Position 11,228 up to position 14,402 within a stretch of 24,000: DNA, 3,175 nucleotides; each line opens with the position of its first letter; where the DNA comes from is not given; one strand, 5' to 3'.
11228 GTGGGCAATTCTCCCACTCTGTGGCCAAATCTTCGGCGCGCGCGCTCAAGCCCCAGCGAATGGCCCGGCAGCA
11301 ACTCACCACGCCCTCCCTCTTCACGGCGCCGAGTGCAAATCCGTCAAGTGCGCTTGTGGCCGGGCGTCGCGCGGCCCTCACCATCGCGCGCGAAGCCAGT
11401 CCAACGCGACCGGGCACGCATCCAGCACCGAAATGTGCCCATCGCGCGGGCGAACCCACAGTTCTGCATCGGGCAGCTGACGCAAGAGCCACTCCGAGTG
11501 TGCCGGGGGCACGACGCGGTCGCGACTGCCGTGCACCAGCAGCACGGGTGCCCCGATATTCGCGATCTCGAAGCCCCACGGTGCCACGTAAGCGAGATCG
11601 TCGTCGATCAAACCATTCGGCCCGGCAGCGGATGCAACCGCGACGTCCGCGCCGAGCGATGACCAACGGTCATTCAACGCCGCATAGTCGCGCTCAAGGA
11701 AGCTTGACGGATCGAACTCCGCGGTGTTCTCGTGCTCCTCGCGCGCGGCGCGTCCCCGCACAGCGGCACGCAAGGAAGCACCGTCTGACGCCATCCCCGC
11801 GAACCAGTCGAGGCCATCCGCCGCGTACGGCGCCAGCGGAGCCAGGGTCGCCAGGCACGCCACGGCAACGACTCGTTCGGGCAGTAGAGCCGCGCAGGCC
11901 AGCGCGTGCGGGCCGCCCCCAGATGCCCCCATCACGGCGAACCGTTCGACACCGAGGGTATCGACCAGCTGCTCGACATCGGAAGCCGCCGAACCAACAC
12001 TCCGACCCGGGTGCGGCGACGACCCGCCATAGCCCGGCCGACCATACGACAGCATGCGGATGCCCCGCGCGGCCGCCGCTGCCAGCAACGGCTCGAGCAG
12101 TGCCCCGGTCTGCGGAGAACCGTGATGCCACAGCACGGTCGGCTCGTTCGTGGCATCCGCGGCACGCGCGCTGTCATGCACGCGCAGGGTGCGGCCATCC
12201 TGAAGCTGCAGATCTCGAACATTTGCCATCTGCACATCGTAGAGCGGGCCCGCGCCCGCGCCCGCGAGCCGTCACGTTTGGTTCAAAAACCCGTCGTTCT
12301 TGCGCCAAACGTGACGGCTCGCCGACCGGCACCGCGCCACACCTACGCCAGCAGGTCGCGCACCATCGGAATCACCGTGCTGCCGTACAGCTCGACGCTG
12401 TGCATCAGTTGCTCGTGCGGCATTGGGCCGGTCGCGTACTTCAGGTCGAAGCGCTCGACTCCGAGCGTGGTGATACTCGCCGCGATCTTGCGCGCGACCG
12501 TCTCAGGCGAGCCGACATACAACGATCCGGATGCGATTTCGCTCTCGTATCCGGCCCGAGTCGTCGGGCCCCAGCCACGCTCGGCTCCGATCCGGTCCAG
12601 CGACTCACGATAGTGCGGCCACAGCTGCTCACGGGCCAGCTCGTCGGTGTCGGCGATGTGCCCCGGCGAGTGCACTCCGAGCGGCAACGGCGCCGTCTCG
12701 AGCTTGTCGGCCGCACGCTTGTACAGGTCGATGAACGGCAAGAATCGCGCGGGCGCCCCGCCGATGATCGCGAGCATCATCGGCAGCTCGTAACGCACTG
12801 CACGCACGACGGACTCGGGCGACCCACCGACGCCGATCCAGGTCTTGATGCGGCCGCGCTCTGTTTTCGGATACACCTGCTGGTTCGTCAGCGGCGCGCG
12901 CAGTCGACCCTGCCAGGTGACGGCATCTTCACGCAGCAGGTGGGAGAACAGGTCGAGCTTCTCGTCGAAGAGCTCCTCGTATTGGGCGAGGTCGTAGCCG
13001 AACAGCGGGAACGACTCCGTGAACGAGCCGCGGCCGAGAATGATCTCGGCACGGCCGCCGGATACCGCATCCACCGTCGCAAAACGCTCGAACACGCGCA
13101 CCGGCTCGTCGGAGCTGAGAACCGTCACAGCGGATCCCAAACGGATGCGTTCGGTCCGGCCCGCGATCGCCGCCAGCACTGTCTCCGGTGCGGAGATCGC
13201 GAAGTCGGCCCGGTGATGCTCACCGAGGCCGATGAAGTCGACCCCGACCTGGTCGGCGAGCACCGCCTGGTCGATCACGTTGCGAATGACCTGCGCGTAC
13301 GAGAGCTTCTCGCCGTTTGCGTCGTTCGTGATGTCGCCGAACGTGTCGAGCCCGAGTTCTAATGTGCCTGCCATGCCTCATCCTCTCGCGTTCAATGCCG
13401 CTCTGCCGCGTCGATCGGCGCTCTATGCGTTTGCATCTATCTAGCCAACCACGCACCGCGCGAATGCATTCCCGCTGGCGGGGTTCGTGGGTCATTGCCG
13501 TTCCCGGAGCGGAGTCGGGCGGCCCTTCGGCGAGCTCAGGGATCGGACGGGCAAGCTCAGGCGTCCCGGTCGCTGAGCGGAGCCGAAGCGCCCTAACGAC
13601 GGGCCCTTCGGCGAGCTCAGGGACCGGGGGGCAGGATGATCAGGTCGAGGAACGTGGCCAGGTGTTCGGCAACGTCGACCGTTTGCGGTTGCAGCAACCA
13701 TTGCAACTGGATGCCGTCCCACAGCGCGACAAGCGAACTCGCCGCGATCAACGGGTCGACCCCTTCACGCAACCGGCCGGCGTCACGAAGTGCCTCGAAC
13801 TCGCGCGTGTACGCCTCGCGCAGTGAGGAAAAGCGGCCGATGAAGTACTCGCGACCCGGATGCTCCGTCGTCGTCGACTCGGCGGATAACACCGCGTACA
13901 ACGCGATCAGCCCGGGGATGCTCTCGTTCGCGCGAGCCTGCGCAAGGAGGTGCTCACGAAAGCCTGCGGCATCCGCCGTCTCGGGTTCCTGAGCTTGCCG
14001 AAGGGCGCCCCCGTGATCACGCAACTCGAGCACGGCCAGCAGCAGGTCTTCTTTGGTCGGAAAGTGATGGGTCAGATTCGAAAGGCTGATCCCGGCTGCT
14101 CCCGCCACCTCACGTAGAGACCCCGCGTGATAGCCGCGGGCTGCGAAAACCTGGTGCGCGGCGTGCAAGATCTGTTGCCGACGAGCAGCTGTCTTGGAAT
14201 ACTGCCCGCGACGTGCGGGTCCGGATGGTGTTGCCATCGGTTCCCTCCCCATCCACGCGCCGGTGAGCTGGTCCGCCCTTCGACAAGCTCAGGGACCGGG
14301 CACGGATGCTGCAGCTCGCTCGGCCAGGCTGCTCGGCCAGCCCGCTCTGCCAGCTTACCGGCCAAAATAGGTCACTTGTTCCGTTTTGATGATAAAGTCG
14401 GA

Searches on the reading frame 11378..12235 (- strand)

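Call 7: search_protein_families(library=pfam, proteins=[window:11378-12235:-], max_evalue=0.001)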
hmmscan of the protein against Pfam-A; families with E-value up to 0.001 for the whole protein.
window:11378-12235:- (285 aa): 4 families
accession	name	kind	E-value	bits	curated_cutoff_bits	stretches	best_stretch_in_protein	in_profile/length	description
PF00561.26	Abhydrolase_1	-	5.1e-23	82.4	25.8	1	32-272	1-243/245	alpha/beta hydrolase fold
PF12146.15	Hydrolase_4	-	2.3e-12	47.2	27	1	32-258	5-223/239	Serine aminopeptidase, S33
PF12697.13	Abhydrolase_6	-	3.4e-12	47.9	26.3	1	34-274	1-210/217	Alpha/beta hydrolase family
PF00326.27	Peptidase_S9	-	0.00021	21.3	22.6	0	226-256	140-172/213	Prolyl oligopeptidase family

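Call 52: search_protein_families(library=ncbifam, proteins=[window:11378-12235:-], max_evalue=0.001)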
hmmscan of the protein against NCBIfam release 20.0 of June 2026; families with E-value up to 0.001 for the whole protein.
window:11378-12235:- (285 aa): 26 families (the best 25 are shown)
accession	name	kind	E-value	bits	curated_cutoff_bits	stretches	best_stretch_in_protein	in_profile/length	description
NF051488.1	bifunc_PcaDC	exception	3e-18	66.1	390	2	52-134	32-115/375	bifunctional 3-oxoadipate enol-lactonase/4-carboxymuconolactone decarboxylase PcaDC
TIGR02427.1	protocat_pcaD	equivalog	6.4e-16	58.5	255.85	2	53-130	34-112/251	3-oxoadipate enol-lactonase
NF045632.1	hydroxlase_HsaD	equivalog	1.2e-13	50.6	400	1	7-271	15-274/290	4,5:9,10-diseco-3-hydroxy-5,9,17-trioxoandrosta-1(10),2-diene-4-oate hydrolase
NF050089.1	i_nPHAscl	equivalog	3.4e-12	46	300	1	29-130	16-117/288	intracellular short-chain-length polyhydroxyalkanoate depolymerase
NF011457.0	PRK14875.1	equivalog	2.5e-11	43.2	307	1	27-130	129-231/372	acetoin dehydrogenase dihydrolipoyllysine-residue acetyltransferase subunit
TIGR03611.1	RutD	equivalog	2.2e-10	40.4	238.5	1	28-127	10-110/258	pyrimidine utilization protein D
TIGR03343.1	biphenyl_bphD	equivalog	1.2e-07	31.2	462.15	1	83-269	87-264/282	2-hydroxy-6-oxo-6-phenylhexa-2,4-dienoate hydrolase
NF002873.0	PRK03204.1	equivalog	2.3e-07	30.4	466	1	26-127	29-131/286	haloalkane dehalogenase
TIGR01738.1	bioH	equivalog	2.8e-07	30.4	206.95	1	223-269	183-229/245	pimeloyl-ACP methyl ester esterase BioH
NF051487.1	bifunc_PcaCD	exception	3.2e-07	29.8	430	1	223-273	349-399/413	bifunctional 4-carboxymuconolactone decarboxylase/3-oxoadipate enol-lactonase PcaCD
TIGR03056.1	bchO_mg_che_rel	equivalog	4.4e-07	29.2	172.55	0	21-124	22-125/278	alpha/beta fold hydrolase BchO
NF052610.1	macro_16_ester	equivalog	1.4e-06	27.9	420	0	223-267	218-262/281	alpha/beta fold macrolide esterase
NF007954.0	PRK10673.1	equivalog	1.9e-06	27.4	399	0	80-134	64-117/255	esterase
NF053683.1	esterase_mleBRB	exception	2.7e-06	27.2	585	0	223-267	214-258/280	BRB family alpha/beta fold macrolide esterase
TIGR01249.1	pro_imino_pep_1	equivalog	4.2e-05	22.8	259.75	0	34-125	30-123/307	prolyl aminopeptidase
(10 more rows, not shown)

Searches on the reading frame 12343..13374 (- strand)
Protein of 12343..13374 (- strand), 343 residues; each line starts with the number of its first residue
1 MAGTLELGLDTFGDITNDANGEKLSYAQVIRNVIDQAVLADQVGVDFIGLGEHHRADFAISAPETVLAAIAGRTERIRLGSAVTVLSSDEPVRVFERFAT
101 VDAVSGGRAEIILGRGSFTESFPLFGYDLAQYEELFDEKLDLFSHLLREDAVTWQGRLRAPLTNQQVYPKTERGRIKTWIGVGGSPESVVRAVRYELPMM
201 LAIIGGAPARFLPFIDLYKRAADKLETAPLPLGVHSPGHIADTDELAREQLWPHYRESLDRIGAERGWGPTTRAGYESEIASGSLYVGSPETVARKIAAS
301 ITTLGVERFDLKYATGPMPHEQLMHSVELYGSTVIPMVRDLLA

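Call 6: search_protein_families(library=pfam, proteins=[window:12343-13374:-], max_evalue=0.001)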
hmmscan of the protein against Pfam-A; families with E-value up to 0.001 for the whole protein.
window:12343-13374:- (343 aa): 1 family
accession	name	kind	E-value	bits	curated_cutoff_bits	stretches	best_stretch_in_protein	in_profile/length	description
PF00296.26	Bac_luciferase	-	8.6e-51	173.6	27.9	1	16-307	7-313/314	Luciferase-like monooxygenase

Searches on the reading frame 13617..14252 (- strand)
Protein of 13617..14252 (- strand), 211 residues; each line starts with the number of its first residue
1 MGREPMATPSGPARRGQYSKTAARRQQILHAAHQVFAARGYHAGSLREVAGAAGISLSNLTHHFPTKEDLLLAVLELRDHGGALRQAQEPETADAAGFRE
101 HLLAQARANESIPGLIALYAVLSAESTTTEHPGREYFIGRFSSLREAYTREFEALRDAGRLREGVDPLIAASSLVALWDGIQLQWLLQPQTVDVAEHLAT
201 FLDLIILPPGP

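Call 6: search_protein_families(library=pfam, proteins=[window:13617-14252:-], max_evalue=0.001)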
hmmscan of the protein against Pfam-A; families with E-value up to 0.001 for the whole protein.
window:13617-14252:- (211 aa): 3 families
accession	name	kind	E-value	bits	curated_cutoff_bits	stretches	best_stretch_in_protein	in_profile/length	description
PF00440.29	TetR_N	-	3.2e-15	56.1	24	1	28-74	1-47/47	Bacterial regulatory proteins, tetR family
PF13977.11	TetR_C_6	-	1.6e-08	35.1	27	1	139-200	45-105/115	BetI-type transcriptional repressor, C-terminal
PF16925.10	TetR_C_13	-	0.00016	22.5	27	0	121-187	29-95/109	Tetracyclin repressor-like, C-terminal domain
